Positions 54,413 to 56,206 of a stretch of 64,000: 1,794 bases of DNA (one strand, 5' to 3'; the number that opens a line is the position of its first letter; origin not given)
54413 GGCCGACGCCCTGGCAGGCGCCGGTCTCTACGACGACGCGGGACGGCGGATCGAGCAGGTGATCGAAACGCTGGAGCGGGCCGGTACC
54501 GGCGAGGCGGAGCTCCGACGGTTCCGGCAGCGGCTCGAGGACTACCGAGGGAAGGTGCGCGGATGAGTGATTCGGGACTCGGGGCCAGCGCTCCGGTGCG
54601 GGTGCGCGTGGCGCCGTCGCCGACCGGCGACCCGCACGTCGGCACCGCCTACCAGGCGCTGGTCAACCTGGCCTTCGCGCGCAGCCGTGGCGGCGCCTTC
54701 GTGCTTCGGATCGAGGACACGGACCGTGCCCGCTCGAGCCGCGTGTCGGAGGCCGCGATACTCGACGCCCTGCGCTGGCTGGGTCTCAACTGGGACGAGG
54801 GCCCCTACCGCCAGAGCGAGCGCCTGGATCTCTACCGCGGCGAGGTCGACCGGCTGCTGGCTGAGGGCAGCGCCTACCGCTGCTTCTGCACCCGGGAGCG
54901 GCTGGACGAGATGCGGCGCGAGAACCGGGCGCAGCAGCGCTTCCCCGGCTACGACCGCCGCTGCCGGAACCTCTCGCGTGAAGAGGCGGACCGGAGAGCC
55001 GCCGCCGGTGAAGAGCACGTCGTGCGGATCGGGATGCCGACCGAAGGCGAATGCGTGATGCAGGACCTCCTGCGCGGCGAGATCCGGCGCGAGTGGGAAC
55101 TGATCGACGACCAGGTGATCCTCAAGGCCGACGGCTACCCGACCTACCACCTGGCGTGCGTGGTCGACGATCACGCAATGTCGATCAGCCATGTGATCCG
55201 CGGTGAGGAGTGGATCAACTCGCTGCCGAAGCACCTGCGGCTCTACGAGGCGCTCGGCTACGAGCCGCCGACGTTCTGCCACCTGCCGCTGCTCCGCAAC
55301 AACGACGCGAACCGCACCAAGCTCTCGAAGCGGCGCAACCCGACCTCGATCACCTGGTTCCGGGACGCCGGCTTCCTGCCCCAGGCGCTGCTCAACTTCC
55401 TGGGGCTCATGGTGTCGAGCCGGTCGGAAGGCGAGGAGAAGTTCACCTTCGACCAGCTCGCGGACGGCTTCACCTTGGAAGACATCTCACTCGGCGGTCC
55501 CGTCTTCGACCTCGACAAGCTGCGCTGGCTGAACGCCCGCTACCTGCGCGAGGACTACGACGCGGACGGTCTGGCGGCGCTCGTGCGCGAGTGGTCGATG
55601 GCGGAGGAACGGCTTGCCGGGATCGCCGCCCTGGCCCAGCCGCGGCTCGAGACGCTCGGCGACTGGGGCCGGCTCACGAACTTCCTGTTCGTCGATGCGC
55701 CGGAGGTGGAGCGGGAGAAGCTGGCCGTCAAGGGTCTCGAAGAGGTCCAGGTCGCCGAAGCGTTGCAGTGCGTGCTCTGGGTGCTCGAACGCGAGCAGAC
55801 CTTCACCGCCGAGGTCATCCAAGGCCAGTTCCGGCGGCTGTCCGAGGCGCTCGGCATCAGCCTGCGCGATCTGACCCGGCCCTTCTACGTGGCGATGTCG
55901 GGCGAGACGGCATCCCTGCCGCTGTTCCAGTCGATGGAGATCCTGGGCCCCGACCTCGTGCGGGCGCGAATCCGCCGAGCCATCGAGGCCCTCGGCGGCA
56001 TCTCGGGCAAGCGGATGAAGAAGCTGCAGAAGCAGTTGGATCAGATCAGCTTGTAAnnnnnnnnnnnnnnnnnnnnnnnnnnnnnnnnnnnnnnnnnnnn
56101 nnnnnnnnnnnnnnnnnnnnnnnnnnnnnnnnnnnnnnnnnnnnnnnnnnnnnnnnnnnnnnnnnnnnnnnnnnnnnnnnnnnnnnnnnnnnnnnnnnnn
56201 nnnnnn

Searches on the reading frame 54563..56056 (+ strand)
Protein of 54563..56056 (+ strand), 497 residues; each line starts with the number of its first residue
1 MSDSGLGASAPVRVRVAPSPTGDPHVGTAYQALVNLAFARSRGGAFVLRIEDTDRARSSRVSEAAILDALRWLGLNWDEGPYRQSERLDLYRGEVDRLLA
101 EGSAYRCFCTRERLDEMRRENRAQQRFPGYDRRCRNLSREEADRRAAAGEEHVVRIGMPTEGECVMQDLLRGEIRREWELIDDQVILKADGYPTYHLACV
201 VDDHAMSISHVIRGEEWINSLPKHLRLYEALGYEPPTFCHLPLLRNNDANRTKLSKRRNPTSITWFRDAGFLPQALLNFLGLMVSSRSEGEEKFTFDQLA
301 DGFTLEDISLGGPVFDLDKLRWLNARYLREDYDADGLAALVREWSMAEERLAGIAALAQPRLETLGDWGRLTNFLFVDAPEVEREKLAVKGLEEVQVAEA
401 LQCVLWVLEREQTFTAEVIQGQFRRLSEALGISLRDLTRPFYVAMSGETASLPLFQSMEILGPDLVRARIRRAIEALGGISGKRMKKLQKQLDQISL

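Call 13: search_protein_families(library=pfam, proteins=[window:54563-56056:+], max_evalue=0.001)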
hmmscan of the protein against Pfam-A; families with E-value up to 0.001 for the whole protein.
window:54563-56056:+ (497 aa): 2 families
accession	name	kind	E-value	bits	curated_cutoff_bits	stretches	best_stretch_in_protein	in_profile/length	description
PF00749.27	tRNA-synt_1c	-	3.3e-97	325.6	23.4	1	12-322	2-314/314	tRNA synthetases class I (E and Q), catalytic domain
PF19269.4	Anticodon_2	-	7.3e-25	88.5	23.6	1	337-474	2-141/141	Anticodon binding domain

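Call 90: find_homologous_proteins(query=window:54563-56053:+, max_evalue=1e-50)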
Query window:54563-56053:+ (497 aa): 7996 proteins with E <= 1e-50 among 8000 candidates; the best 120 are listed.
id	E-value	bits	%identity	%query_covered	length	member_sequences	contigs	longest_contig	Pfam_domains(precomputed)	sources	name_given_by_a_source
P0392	0.0e+0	1120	100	100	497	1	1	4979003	PF19269.5,PF00749.28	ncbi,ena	-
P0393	0.0e+0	1081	97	100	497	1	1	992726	PF19269.5,PF00749.28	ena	-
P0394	0.0e+0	1075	96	100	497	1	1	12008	PF19269.5,PF00749.28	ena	-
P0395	0.0e+0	1069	95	100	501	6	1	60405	PF19269.5,PF00749.28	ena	-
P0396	0.0e+0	1062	94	100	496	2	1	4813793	PF19269.5,PF00749.28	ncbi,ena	-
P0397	0.0e+0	1059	94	100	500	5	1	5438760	PF19269.5,PF00749.28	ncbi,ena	-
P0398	0.0e+0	1053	94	100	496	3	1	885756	PF19269.5,PF00749.28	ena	-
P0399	0.0e+0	1053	94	100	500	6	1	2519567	PF19269.5,PF00749.28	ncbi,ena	-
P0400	0.0e+0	1052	94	100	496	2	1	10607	PF19269.5,PF00749.28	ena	-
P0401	0.0e+0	1050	93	100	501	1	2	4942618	PF19269.5,PF00749.28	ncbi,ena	-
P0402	0.0e+0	1028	92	100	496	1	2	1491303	PF19269.5,PF00749.28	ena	-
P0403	6.9e-298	1006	90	99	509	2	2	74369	PF19269.5,PF00749.28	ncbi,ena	-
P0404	2.5e-296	1001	88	100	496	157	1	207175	PF19269.5,PF00749.28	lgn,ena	-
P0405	9.1e-296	999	88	100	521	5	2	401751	PF19269.5,PF00749.28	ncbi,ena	-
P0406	1.0e-295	999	90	100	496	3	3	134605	PF19269.5,PF00749.28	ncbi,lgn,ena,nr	ncbi:MAG: glutamate--tRNA ligase [Holophagales bacterium]|nr:glutamate--tRNA ligase [Holophagales ba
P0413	2.2e-282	955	84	100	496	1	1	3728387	PF19269.5,PF00749.28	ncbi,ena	-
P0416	1.4e-275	933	83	99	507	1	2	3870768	PF19269.5,PF00749.28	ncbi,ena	-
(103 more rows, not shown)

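Call 94: find_encoding_contigs(protein=P0397, flank=10000, max_places=1)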
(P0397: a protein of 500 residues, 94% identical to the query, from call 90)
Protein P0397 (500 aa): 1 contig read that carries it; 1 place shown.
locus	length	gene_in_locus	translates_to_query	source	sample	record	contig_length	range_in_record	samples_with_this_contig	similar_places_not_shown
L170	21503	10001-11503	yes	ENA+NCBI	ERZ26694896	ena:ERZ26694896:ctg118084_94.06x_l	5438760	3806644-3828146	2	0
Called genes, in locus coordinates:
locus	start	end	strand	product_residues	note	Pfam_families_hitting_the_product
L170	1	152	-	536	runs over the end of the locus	PF07690:MFS_1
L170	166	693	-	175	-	PF00210:Ferritin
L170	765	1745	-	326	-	PF00056:Ldh_1_N, PF02866:Ldh_1_C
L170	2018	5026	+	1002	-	PF20598:DUF6795 (faint), PF00775:Dioxygenase_C (faint), PF13620:CarboxypepD_reg, PF13715:CarbopepD_reg_2 (weak), PF13620:CarboxypepD_reg (weak)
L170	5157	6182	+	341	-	PF00106:adh_short (weak), PF01073:3Beta_HSD, PF01370:Epimerase, PF02719:Polysacc_synt_2, PF04321:RmlD_sub_bind, PF05368:NmrA (faint), PF13460:NAD_binding_10, PF16363:GDP_Man_Dehyd, +1 more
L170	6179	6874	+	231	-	PF01323:DSBA (weak)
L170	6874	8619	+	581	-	PF01839:FG-GAP (faint), PF13517:FG-GAP_3, PF07593:UnbV_ASPIC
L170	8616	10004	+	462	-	PF13414:TPR_11 (faint), PF13428:TPR_14 (faint), PF14559:TPR_19 (weak), PF13424:TPR_12 (weak), PF13432:TPR_16 (weak), PF14559:TPR_19 (weak), PF23914:TPR_CcmH_CycH (weak), PF14559:TPR_19 (weak), +7 more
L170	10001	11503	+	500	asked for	PF00749:tRNA-synt_1c, PF19269:Anticodon_2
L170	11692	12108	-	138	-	PF05168:HEPN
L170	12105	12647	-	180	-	PF01909:NTP_transf_2 (weak)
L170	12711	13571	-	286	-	PF00749:tRNA-synt_1c, PF03950:tRNA-synt_1c_C, PF20974:tRNA-synt_1c_C2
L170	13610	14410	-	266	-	PF00749:tRNA-synt_1c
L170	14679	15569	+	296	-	PF01488:Shikimate_DH (weak), PF03446:NAD_binding_2, PF03807:F420_oxidored, PF14833:NAD_binding_11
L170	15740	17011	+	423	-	PF05099:TerB, PF00226:DnaJ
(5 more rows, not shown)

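Call 95: find_encoding_contigs(protein=P0413, flank=10000, max_places=1)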
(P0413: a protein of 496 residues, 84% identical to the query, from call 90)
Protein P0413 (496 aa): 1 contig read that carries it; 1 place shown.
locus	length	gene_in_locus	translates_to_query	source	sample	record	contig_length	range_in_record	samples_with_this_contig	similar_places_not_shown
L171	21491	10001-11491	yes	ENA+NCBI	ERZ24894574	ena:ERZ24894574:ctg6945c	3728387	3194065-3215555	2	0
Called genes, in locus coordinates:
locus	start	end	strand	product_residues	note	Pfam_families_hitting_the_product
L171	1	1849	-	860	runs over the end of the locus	PF00270:DEAD, PF22590:Cas3-like_C_2, PF18019:Cas3_HD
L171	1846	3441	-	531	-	PF07690:MFS_1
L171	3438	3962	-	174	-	PF00210:Ferritin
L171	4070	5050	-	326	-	PF00056:Ldh_1_N, PF02866:Ldh_1_C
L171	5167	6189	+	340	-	PF00106:adh_short (weak), PF01073:3Beta_HSD, PF01370:Epimerase, PF02719:Polysacc_synt_2, PF04321:RmlD_sub_bind, PF05368:NmrA (faint), PF13460:NAD_binding_10, PF16363:GDP_Man_Dehyd, +1 more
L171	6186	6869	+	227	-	PF01323:DSBA (weak)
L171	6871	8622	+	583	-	PF01839:FG-GAP (faint), PF13517:FG-GAP_3, PF07593:UnbV_ASPIC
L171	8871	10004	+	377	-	-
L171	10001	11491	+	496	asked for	PF00749:tRNA-synt_1c, PF19269:Anticodon_2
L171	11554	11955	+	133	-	PF09722:Xre_MbcA_ParS_C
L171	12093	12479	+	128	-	PF08808:RES (weak)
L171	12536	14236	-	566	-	PF00749:tRNA-synt_1c, PF03950:tRNA-synt_1c_C, PF20974:tRNA-synt_1c_C2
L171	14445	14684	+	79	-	PF00830:Ribosomal_L28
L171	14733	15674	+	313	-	PF03446:NAD_binding_2, PF03807:F420_oxidored, PF14833:NAD_binding_11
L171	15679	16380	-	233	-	PF02245:Pur_DNA_glyco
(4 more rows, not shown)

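Call 96: find_encoding_contigs(protein=P0416, flank=10000, max_places=1)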
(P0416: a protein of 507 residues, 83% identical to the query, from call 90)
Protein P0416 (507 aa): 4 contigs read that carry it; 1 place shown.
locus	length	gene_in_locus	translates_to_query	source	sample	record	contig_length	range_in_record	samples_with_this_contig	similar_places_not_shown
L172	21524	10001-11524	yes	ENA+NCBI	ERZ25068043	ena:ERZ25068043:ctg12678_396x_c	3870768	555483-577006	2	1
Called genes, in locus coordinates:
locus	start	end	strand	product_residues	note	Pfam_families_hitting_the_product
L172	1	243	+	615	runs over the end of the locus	PF01401:Peptidase_M2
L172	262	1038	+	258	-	PF03372:Exo_endo_phos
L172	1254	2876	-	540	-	PF07690:MFS_1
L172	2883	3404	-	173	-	PF00210:Ferritin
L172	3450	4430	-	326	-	PF00056:Ldh_1_N, PF02866:Ldh_1_C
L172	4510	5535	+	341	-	PF00106:adh_short (weak), PF01073:3Beta_HSD, PF01370:Epimerase, PF02719:Polysacc_synt_2, PF04321:RmlD_sub_bind, PF07993:NAD_binding_4, PF13460:NAD_binding_10, PF16363:GDP_Man_Dehyd, +1 more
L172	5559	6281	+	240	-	-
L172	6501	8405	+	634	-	PF01839:FG-GAP (faint), PF13517:FG-GAP_3, PF07593:UnbV_ASPIC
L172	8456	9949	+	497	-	PF13428:TPR_14 (faint), PF21033:RMD1-3 (faint), PF23914:TPR_CcmH_CycH (faint), PF13432:TPR_16 (weak), PF12895:ANAPC3 (weak), PF14559:TPR_19, PF13432:TPR_16 (weak), PF14559:TPR_19 (weak), +7 more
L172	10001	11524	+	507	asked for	PF00749:tRNA-synt_1c, PF19269:Anticodon_2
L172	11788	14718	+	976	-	PF00176:SNF2-rel_dom, PF04851:ResIII (weak), PF00176:SNF2-rel_dom, PF00271:Helicase_C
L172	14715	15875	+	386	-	PF00149:Metallophos, PF12850:Metallophos_2 (faint)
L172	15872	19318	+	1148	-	PF02463:SMC_N (faint), PF13476:AAA_23 (weak)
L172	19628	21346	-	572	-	PF00749:tRNA-synt_1c, PF03950:tRNA-synt_1c_C, PF20974:tRNA-synt_1c_C2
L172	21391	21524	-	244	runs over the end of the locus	PF00072:Response_reg, PF00486:Trans_reg_C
